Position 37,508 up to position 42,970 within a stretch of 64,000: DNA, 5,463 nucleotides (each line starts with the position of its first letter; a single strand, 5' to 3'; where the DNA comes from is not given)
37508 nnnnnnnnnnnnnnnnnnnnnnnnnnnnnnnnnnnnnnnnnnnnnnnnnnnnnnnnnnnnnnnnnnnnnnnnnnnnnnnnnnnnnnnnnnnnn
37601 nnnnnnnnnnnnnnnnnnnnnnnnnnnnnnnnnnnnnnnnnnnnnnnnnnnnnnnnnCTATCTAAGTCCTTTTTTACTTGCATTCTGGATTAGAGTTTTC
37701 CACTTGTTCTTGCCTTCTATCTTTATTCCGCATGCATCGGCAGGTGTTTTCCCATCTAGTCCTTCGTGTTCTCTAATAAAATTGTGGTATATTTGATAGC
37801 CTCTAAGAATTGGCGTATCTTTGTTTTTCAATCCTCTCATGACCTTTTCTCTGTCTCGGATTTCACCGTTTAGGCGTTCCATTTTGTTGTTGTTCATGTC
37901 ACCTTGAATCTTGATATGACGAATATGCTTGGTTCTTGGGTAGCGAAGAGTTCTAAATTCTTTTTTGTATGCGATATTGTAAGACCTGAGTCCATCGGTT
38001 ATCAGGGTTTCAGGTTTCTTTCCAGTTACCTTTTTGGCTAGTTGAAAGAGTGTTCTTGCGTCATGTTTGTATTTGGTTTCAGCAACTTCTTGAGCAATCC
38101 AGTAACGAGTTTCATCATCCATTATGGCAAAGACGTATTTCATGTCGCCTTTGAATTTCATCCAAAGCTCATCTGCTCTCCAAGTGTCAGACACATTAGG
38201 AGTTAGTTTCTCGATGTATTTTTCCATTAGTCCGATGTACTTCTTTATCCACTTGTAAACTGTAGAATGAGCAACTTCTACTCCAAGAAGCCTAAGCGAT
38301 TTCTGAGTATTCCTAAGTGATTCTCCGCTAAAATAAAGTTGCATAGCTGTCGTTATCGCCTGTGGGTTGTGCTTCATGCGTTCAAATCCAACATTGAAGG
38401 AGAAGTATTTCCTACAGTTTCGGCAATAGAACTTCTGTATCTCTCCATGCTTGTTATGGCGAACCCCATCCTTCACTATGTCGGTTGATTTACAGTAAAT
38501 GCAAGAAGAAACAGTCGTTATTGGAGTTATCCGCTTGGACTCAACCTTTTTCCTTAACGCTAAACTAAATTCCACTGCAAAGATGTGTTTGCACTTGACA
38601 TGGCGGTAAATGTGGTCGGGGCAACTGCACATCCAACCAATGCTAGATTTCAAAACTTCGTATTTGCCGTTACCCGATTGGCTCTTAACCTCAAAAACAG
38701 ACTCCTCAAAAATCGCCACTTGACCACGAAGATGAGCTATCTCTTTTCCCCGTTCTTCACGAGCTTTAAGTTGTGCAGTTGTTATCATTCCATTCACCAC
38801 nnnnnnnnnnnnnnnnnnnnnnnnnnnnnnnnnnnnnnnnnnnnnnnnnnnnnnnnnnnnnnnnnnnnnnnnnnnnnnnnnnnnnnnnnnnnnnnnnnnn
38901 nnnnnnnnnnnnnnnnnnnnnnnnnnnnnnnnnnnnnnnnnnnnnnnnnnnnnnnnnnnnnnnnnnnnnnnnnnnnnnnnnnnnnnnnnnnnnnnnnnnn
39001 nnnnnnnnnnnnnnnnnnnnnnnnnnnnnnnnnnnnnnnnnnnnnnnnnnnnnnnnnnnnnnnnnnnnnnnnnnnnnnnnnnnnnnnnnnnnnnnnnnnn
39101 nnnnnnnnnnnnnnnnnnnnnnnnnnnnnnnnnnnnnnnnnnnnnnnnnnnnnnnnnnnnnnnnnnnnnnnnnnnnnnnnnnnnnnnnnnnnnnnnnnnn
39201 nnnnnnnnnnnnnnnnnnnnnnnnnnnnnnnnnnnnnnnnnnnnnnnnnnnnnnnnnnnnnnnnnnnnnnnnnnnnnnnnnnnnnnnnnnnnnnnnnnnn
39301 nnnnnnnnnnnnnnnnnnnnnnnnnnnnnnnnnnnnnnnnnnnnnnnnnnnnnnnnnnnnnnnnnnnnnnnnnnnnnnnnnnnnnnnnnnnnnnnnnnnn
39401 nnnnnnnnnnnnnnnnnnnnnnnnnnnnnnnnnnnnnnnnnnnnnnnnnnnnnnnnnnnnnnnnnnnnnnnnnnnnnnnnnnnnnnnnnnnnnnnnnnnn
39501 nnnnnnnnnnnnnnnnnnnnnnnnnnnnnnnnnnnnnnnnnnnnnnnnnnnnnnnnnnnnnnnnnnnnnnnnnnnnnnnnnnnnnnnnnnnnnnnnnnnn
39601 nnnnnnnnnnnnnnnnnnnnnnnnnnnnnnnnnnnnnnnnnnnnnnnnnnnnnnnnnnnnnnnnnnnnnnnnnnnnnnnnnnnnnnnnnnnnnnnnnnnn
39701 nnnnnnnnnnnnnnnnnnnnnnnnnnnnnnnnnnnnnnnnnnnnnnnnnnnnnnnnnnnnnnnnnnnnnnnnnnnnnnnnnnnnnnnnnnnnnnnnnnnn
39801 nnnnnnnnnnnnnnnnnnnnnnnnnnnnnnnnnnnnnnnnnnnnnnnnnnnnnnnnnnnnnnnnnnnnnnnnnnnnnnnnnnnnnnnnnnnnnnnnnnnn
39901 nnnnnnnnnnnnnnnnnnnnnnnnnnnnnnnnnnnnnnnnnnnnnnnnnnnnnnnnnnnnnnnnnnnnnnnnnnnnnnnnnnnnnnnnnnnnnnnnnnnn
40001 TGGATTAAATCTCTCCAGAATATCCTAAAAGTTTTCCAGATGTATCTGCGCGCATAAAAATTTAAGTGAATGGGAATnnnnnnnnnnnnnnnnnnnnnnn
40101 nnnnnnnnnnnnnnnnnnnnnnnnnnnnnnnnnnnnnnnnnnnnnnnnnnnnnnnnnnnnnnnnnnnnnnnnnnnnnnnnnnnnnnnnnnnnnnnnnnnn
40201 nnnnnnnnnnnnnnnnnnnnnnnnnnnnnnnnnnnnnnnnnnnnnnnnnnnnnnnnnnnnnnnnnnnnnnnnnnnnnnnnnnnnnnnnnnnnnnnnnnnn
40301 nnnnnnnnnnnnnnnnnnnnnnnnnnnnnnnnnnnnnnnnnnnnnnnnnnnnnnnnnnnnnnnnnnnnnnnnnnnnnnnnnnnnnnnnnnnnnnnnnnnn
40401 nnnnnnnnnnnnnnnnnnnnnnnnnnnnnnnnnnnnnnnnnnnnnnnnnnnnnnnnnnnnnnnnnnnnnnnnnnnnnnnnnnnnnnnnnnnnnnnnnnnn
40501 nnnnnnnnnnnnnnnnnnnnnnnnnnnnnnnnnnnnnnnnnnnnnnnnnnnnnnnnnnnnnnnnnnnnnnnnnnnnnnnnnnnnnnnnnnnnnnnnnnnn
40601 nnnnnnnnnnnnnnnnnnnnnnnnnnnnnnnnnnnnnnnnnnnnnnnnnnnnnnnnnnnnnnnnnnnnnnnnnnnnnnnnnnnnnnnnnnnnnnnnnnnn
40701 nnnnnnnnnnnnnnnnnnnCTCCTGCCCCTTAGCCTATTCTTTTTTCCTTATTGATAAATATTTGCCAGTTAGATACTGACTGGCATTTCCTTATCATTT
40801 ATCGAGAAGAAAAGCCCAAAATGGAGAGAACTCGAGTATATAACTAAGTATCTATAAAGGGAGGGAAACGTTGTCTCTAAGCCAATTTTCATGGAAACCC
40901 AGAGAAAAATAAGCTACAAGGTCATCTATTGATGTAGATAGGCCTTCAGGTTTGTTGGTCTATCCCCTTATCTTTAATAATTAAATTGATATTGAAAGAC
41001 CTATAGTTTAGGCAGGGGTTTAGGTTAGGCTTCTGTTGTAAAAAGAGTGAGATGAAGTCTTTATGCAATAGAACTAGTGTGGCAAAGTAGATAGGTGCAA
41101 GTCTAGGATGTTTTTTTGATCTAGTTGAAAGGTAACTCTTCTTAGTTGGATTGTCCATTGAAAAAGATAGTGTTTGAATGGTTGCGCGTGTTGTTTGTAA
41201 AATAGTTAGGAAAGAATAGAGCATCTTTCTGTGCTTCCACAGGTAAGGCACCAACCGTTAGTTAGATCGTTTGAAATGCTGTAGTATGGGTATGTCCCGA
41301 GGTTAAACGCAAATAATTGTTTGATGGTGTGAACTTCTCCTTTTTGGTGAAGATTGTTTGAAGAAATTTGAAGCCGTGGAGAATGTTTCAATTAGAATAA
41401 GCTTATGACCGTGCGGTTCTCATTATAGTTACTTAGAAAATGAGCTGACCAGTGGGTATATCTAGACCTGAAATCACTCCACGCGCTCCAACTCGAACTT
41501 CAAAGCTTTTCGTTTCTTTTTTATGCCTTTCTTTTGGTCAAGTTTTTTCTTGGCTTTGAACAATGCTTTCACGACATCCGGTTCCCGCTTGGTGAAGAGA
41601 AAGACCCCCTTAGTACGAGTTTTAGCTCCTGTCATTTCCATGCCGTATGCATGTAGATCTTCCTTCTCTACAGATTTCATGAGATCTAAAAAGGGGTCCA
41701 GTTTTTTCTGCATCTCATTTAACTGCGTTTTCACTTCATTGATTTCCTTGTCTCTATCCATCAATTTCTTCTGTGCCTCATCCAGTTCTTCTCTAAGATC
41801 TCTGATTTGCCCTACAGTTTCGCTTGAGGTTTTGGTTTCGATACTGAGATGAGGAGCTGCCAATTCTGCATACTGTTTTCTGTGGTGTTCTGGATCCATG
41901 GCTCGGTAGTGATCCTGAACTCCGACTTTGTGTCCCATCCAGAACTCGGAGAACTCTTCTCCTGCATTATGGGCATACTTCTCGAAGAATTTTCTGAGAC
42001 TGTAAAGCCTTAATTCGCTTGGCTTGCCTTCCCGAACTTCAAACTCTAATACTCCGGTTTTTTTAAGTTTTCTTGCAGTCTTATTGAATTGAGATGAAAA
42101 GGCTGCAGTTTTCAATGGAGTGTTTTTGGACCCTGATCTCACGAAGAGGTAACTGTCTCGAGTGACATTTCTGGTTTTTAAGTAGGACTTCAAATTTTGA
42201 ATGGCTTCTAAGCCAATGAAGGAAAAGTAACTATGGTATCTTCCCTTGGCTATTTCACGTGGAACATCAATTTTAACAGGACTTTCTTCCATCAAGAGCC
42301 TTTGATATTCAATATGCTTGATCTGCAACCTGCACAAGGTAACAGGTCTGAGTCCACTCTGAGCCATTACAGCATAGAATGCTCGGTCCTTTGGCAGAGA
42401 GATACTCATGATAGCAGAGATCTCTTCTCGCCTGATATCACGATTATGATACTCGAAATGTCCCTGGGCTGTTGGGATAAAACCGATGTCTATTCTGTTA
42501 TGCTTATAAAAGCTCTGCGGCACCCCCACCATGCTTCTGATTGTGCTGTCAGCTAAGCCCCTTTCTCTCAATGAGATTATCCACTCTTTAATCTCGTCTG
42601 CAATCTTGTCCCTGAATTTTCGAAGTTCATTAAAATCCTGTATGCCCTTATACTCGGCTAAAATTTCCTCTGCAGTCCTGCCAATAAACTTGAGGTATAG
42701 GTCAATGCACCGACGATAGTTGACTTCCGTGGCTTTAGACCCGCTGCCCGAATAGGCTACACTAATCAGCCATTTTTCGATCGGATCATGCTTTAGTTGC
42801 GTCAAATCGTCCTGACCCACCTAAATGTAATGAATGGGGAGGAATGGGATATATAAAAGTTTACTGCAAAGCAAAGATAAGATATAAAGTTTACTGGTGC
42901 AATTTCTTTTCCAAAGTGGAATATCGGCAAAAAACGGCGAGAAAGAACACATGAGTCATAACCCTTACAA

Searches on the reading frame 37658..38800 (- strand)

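Call 42: search_protein_families(library=pfam, proteins=[window:37658-38800:-], max_evalue=0.001)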
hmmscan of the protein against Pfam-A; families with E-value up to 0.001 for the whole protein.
window:37658-38800:- (380 aa): 4 families
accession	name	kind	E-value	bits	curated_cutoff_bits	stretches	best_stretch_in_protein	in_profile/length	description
PF13610.12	DDE_Tnp_IS240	-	4.4e-15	56.5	27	1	205-344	2-138/139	DDE domain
PF00665.32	rve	-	0.00054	20.6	32.6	0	206-274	7-78/102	Integrase core domain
PF05129.18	Zn_ribbon_Elf1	-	0.00066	20.2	29.8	0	84-137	9-60/79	Transcription elongation factor Elf1 like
PF03050.20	DDE_Tnp_IS66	-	0.00068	19.6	23.1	0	162-281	23-145/284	Transposase IS66 family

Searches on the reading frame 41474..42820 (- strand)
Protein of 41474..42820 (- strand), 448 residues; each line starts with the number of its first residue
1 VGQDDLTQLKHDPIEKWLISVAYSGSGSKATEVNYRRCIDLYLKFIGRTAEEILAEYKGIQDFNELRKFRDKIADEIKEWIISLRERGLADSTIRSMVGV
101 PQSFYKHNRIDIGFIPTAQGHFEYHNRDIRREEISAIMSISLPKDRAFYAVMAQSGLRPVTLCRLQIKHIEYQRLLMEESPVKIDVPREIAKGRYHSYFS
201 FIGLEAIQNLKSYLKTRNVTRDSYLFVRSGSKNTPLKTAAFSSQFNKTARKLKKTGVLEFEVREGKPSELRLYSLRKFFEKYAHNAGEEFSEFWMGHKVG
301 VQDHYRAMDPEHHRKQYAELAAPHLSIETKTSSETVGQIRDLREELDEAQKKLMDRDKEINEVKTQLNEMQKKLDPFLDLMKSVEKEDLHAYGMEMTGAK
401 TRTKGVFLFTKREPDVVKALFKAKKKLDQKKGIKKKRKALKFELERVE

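Call 42: search_protein_families(library=pfam, proteins=[window:41474-42820:-], max_evalue=0.001)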
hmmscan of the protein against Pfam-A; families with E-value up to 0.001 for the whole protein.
window:41474-42820:- (448 aa): 2 families
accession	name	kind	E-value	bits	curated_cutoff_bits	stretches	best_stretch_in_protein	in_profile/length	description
PF00589.27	Phage_integrase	-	1.9e-07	31.4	27.1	1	129-255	3-124/172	Phage integrase family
PF15290.11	Syntaphilin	-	7.7e-05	22.9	25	1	339-372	69-102/305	Golgi-localised syntaxin-1-binding clamp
